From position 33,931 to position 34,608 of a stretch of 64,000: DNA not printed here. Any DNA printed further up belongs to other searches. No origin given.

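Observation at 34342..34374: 33-nt palindromic unit inserted in frame (11 codons) inside the DUF2958 gene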

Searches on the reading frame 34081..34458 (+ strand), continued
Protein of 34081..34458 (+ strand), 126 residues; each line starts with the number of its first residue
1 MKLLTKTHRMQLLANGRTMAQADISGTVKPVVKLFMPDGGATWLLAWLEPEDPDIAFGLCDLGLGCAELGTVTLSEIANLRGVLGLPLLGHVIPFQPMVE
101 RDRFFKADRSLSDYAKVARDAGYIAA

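Call 47: fold_search(model_id=the predicted structure, library=pdb)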
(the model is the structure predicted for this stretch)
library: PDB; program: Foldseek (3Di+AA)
matches with E <= 10: 336; with E <= 0.001: 0
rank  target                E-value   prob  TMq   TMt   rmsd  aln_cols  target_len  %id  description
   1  2rrf_MODEL_1_A        4.2e-01  0.06  0.21  0.19  15.3       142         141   12  The solution structure of the C-terminal region of Zinc finger FYVE domain-containing protein 21 (released 2011-08-03)
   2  2gfg_A                4.5e-01  0.08  0.21  0.16  11.0       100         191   11  Crystal structure of a putative adenylate cyclase (bh2851) from bacillus halodurans at 2.12 A resolution (released 2006-05-02)
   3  5lug_C                4.8e-01  0.18  0.22  0.15   5.8        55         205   13  Crystal structure of human Spindlin-2B protein in complex with ART(M3L)QTA(2MR)KS peptide (released 2017-09-20)
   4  6rrp_A                4.8e-01  0.06  0.16  0.07   9.3        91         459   18  Crystal structure of tyrosinase PvdP from Pseudomonas aeruginosa bound to copper and phenylthiourea (released 2020-04-15)
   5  4mxt                  5.8e-01  0.03  0.15  0.13  10.7        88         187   14  Crystal structure of an Outer-membrane lipoprotein carrier protein (BACUNI_04723) from Bacteroides uniformis ATCC 8492 a (released 2013-10-16)
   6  4tr8_B                6.5e-01  0.04  0.17  0.08  14.2       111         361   14  Crystal structure of DNA polymerase sliding clamp from Pseudomonas aeruginosa (released 2014-09-10)
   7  2gfg_B                8.9e-01  0.06  0.22  0.16  10.3        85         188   10  Crystal structure of a putative adenylate cyclase (bh2851) from bacillus halodurans at 2.12 A resolution (released 2006-05-02)
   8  6uhc_D                8.9e-01  0.06  0.22  0.13  15.0       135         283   10  CryoEM structure of human Arp2/3 complex with bound NPFs (released 2020-07-01)
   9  8ye8_A                9.5e-01  0.12  0.23  0.23   5.6        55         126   13  Crystal structure of mouse BAHCC1 TTD domain in complex with H4K20me1 peptide (released 2025-07-16)
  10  1k8k_D                1.0e+00  0.06  0.21  0.12  14.8       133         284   10  Crystal Structure of Arp2/3 Complex (released 2001-12-07)
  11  9i2b_D                1.0e+00  0.05  0.21  0.11  14.8       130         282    9  SPIN90-Arp2/3 nucleated bidirectional actin filaments (released 2025-09-03)
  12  1okq                  1.1e+00  0.14  0.19  0.08   6.6        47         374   11  LAMININ ALPHA 2 CHAIN LG4-5 DOMAIN PAIR, CA1 SITE MUTANT (released 2003-09-11)
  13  6t2n_AAA              1.1e+00  0.10  0.20  0.11   8.9        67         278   13  Prominent members of the human gut microbiota express endo-acting O-glycanases to initiate mucin breakdown (released 2020-07-08)
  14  8e9b_D                1.1e+00  0.02  0.14  0.08  15.0       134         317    9  Cryo-EM structure of S. pombe Arp2/3 complex in the branch junction (released 2023-02-01)
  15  5ik7_A                1.1e+00  0.14  0.19  0.07   6.7        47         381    8  Laminin A2LG45 I-form, Apo. (released 2016-08-10)
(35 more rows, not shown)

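Call 71: list_cluster_members(proteins=[P0001])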
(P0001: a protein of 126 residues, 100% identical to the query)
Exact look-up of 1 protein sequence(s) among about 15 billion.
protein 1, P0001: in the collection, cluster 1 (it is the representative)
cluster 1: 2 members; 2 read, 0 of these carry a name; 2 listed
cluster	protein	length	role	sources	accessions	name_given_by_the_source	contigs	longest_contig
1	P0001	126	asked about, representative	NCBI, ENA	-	-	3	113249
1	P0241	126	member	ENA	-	-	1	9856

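Call 73: find_encoding_contigs(protein=P0241, flank=5000, max_places=2)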
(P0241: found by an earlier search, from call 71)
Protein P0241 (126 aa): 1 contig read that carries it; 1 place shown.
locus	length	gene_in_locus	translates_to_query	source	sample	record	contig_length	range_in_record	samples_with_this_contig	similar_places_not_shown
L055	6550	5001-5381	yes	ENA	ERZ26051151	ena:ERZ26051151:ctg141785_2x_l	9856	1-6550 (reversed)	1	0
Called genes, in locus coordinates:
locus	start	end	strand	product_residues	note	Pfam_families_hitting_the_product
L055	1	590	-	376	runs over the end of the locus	PF00528:BPD_transp_1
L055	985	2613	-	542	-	PF00370:FGGY_N, PF02782:FGGY_C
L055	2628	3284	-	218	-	PF00702:Hydrolase, PF13419:HAD_2, PF13242:Hydrolase_like (weak)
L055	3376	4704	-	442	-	PF01547:SBP_bac_1, PF13416:SBP_bac_8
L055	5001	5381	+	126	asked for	PF11171:DUF2958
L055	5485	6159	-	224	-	-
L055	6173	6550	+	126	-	?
